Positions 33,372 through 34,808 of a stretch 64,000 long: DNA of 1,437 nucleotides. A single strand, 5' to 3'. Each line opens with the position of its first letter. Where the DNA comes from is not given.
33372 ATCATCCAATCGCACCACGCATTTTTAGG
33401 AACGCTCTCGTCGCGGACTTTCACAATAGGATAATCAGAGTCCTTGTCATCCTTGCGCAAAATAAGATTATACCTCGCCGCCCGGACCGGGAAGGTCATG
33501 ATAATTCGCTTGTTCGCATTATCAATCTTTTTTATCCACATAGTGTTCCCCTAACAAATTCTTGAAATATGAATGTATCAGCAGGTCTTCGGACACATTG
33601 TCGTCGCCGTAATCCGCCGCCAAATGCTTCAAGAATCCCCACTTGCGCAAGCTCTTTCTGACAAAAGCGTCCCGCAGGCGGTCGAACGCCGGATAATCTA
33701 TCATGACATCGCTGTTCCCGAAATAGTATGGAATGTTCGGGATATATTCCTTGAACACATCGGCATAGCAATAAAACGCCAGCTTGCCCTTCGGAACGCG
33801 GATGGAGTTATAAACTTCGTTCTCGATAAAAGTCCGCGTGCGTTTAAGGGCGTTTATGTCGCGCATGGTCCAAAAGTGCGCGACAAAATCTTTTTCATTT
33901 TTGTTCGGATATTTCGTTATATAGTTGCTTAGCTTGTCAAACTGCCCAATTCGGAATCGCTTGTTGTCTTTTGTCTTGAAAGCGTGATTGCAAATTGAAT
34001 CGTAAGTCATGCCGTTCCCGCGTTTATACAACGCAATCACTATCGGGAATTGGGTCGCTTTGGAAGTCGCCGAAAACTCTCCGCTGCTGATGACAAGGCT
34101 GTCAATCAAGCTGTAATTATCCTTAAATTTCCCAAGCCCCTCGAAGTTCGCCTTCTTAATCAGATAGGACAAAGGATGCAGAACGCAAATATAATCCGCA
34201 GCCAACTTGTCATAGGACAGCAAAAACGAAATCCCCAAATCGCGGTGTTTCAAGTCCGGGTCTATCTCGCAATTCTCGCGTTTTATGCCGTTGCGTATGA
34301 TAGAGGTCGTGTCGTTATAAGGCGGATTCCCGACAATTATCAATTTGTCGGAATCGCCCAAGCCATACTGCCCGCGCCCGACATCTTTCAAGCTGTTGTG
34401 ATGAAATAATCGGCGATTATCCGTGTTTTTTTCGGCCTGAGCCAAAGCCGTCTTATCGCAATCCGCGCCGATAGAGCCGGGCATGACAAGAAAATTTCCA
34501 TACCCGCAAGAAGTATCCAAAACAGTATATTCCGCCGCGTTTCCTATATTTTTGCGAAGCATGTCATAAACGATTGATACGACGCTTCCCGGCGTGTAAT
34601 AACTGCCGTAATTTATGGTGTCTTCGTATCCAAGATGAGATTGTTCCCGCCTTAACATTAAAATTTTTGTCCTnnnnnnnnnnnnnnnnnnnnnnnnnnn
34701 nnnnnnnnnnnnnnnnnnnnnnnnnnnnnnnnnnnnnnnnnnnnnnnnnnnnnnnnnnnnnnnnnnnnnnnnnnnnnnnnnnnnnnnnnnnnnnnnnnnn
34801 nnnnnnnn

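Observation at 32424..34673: Low-GC island between dnaE and secA encoding a gamma-class N6A DNA methyltransferase coupled to an unrecognisable 262-aa protein (candidate R-M or novel defense module)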

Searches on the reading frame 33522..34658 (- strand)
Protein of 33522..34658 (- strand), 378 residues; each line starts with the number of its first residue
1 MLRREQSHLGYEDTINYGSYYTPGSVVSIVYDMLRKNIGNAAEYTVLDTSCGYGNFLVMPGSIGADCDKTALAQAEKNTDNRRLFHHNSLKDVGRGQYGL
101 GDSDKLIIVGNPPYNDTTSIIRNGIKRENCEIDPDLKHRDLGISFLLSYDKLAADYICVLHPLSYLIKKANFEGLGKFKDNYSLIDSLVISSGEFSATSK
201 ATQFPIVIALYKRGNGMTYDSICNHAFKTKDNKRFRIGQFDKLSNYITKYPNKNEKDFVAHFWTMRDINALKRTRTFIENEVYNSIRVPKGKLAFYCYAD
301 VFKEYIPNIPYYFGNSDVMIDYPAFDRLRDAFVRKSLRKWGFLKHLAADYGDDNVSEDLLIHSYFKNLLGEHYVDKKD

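Call 3: search_protein_families(library=pfam, proteins=[window:33522-34658:-], max_evalue=1)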
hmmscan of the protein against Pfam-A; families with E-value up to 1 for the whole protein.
window:33522-34658:- (378 aa): 3 families
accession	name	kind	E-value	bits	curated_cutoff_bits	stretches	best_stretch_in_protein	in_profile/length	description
PF02384.22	N6_Mtase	-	3.1e-05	23.9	20.4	1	16-88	24-96/311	N-6 DNA Methylase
PF07669.17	Eco57I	-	0.0011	19.6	25.3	1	107-180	77-155/171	Eco57I restriction-modification methylase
PF20473.4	MmeI_Mtase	-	0.0078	15.8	27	0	40-59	17-36/259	MmeI, DNA-methyltransferase domain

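Call 4: search_protein_families(library=padloc, proteins=[window:33522-34658:-], max_evalue=1)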
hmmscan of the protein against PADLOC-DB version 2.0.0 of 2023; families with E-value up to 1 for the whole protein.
window:33522-34658:- (378 aa): 11 families
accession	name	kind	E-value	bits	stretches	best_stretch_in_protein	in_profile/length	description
PDLC03275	MTase_II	-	7.3e-89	296.6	1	4-346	3-334/343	Type II methyltransferase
PDLC03719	oMTase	-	0.00011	19.4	1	7-119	15-127/387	orphan methyltransferase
PDLC03030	MTase_I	-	0.00039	17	1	6-60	318-368/670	Type I methyltransferase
PDLC03348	MTase_II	-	0.00073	16.1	1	15-58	218-262/727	Type II methyltransferase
PDLC03021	MTase_I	-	0.0009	16.2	1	16-66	162-208/491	Type I methyltransferase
PDLC03267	MTase_II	-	0.0028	14.7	1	18-74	14-70/539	Type II methyltransferase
PDLC03025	MTase_I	-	0.0032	14.2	1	16-59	160-199/569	Type I methyltransferase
PDLC03318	MTase_II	-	0.0044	13.4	1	16-59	342-381/723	Type II methyltransferase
PDLC03033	MTase_I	-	0.0068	13.4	1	16-66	200-250/541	Type I methyltransferase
PDLC03338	MTase_II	-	0.03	11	1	17-58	129-170/604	Type II methyltransferase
PDLC03631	REase_MTase_IIG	-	0.098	8.5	1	16-58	308-359/1086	Type IIG restriction enzyme-methyltransferase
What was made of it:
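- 33522..34658 (-): M gene: gamma-class N6-adenine DNA methyltransferase (378 aa), bacterial M.PabI/M.CcoLI-type, predicted target GTAC (GTm6AC). It matches PADLOC MTase_II PDLC03275 at 7.3e-89 over nearly its full length, and Pfam N6_Mtase above the cut-off (calls 3, 4).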

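Call 5: search_protein_families(library=ncbifam, proteins=[window:33522-34658:-], max_evalue=1)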
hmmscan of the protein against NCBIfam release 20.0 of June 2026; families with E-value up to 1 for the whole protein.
window:33522-34658:- (378 aa): 2 families
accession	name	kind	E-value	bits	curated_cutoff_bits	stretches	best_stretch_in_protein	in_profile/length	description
NF047738.1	antiphage_MADS2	equivalog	0.00026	19.4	720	1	17-60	310-349/654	methylation-associated defense system DNA methyltransferase MAD2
TIGR03534.1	RF_mod_PrmC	equivalog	0.018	14.5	199.1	1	62-118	115-170/253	peptide chain release factor N(5)-glutamine methyltransferase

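Call 8: search_solved_structures(query=window:33522-34658:-, max_evalue=0.01, show_alignments=1)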
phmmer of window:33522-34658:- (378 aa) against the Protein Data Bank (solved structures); distinct sequences matched with E-value up to 0.01: 0.
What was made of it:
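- Tried and rejected: PDB by sequence for M. No match at E <= 0.01 (call 8).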

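Call 21: find_homologous_proteins(query=window:33522-34658:-)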
Query window:33522-34658:- (378 aa): 2278 proteins with E <= 0.001 among 5757 candidates; the best 120 are listed.
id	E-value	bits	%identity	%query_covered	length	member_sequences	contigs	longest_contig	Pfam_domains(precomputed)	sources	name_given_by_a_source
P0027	4.3e-258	874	100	100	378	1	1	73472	-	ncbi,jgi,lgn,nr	ncbi:MAG: hypothetical protein LBH81_03760 [Rickettsiales bacterium]|jgi:hypothetical protein|nr:hyp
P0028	5.2e-214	729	83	100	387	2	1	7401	-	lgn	-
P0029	1.8e-198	678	78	100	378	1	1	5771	-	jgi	jgi:hypothetical protein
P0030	2.4e-192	657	76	100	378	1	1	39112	-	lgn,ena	-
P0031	5.6e-192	656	76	100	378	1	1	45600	-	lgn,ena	-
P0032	5.2e-190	650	76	99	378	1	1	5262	-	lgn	-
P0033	6.6e-186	636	72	99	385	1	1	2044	-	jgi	-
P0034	3.4e-181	621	72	100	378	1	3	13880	-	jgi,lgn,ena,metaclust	metaclust:\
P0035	4.7e-178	610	71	100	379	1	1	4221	-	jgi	jgi:hypothetical protein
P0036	6.7e-178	610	73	99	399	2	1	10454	PF02384.23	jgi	jgi:hypothetical protein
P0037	2.2e-175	602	70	99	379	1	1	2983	-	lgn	-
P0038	7.1e-175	600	72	99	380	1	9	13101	-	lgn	-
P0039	7.2e-174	597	68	100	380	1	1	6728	PF02384.23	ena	-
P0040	4.0e-172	591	71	99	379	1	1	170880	-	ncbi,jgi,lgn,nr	ncbi:MAG: hypothetical protein LBT45_00950 [Rickettsiales bacterium]|jgi:hypothetical protein|nr:hyp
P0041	1.5e-162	559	65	100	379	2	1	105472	-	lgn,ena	-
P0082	1.2e-136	474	59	98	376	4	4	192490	PF02384.23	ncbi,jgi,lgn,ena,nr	ncbi:MAG: hypothetical protein KGZ42_03930 [Melioribacter sp.]|nr:hypothetical protein [Melioribacte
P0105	1.0e-129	451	58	98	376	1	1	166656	-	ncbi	ncbi:MAG: SAM-dependent methyltransferase [Treponematales bacterium]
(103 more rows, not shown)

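Call 23: find_encoding_contigs(protein=P0040, flank=8000, max_places=1)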
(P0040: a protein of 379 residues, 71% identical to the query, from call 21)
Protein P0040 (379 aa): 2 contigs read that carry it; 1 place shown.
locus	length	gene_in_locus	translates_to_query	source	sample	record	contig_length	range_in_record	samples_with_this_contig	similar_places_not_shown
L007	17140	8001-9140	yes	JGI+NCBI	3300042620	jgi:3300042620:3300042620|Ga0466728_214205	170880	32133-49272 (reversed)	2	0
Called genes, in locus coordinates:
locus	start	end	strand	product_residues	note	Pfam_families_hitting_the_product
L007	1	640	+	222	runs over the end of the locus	PF09976:TPR_21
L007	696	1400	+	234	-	PF13360:PQQ_2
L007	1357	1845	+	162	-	PF04386:SspB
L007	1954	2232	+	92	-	PF13763:DUF4167 (faint)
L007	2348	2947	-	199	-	-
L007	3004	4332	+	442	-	PF00350:Dynamin_N (faint), PF01926:MMR_HSR1, PF02421:FeoB_N (weak), PF00009:GTP_EFTU, PF01926:MMR_HSR1, PF02421:FeoB_N, PF04548:AIG1, PF14714:KH_dom-like, +1 more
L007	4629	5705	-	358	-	PF00226:DnaJ, PF01556:DnaJ_C, PF00684:DnaJ_CXXCXGXG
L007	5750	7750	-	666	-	PF02518:HATPase_c, PF00204:DNA_gyraseB, PF01751:Toprim, PF00986:DNA_gyraseB_C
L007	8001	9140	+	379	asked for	-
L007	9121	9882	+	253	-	PF09522:RE_R_Pab1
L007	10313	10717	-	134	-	PF00691:OmpA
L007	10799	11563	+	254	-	PF03167:UDG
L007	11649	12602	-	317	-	PF00849:PseudoU_synth_2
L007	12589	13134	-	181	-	-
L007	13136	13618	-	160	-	-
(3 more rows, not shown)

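Call 24: find_encoding_contigs(protein=P0082, flank=5000, max_places=2)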
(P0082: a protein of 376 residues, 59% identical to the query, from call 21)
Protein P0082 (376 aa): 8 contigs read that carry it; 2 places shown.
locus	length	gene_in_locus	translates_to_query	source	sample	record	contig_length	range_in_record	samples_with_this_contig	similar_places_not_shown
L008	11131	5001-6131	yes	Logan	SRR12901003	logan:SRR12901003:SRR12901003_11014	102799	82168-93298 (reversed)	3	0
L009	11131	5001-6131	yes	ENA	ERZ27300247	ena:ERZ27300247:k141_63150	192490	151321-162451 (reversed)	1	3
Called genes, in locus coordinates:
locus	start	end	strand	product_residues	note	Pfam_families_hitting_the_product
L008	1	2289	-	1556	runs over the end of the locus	PF00932:LTD, PF13860:FlgD_ig (faint), PF07705:CARDB (faint), PF00932:LTD, PF13585:CHU_C (weak)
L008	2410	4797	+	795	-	PF04389:Peptidase_M28, PF01546:Peptidase_M20, PF00160:Pro_isomerase, PF00254:FKBP_C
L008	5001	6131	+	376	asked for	PF02384:N6_Mtase (faint)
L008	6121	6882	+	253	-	PF09522:RE_R_Pab1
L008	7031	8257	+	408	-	PF00079:Serpin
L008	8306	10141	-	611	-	PF01136:Peptidase_U32, PF12392:DUF3656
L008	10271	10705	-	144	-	-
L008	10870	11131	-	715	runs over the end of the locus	PF14508:GH97_N, PF10566:Glyco_hydro_97, PF14509:GH97_C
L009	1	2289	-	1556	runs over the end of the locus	PF00932:LTD, PF13860:FlgD_ig (faint), PF07705:CARDB (faint), PF00932:LTD, PF13585:CHU_C (weak)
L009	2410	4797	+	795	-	PF04389:Peptidase_M28, PF01546:Peptidase_M20 (weak), PF00160:Pro_isomerase, PF00254:FKBP_C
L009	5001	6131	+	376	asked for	PF02384:N6_Mtase (faint)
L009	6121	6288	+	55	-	-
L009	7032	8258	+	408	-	PF00079:Serpin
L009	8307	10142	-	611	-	PF01136:Peptidase_U32, PF12392:DUF3656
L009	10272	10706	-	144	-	-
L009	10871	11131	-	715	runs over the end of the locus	PF14508:GH97_N, PF10566:Glyco_hydro_97, PF14509:GH97_C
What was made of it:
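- One Melioribacter copy has a truncated R (L009, call 24).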

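Call 25: find_encoding_contigs(protein=P0105, flank=5000, max_places=1)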
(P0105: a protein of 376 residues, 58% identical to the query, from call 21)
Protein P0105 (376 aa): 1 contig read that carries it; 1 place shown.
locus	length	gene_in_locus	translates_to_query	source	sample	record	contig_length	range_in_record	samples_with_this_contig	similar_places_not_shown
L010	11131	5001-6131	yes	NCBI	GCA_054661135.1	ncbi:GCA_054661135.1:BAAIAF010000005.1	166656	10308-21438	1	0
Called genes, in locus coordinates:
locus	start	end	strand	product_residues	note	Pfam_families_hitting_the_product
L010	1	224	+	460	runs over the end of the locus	PF27395:TP_0584_C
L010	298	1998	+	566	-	PF00496:SBP_bac_5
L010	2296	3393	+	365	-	-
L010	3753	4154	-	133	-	PF01797:Y1_Tnp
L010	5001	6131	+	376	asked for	-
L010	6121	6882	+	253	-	PF09522:RE_R_Pab1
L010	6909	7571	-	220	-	PF02390:Methyltransf_4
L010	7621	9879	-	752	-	PF01555:N6_N4_Mtase, PF01170:UPF0020 (faint)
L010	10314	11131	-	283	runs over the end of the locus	-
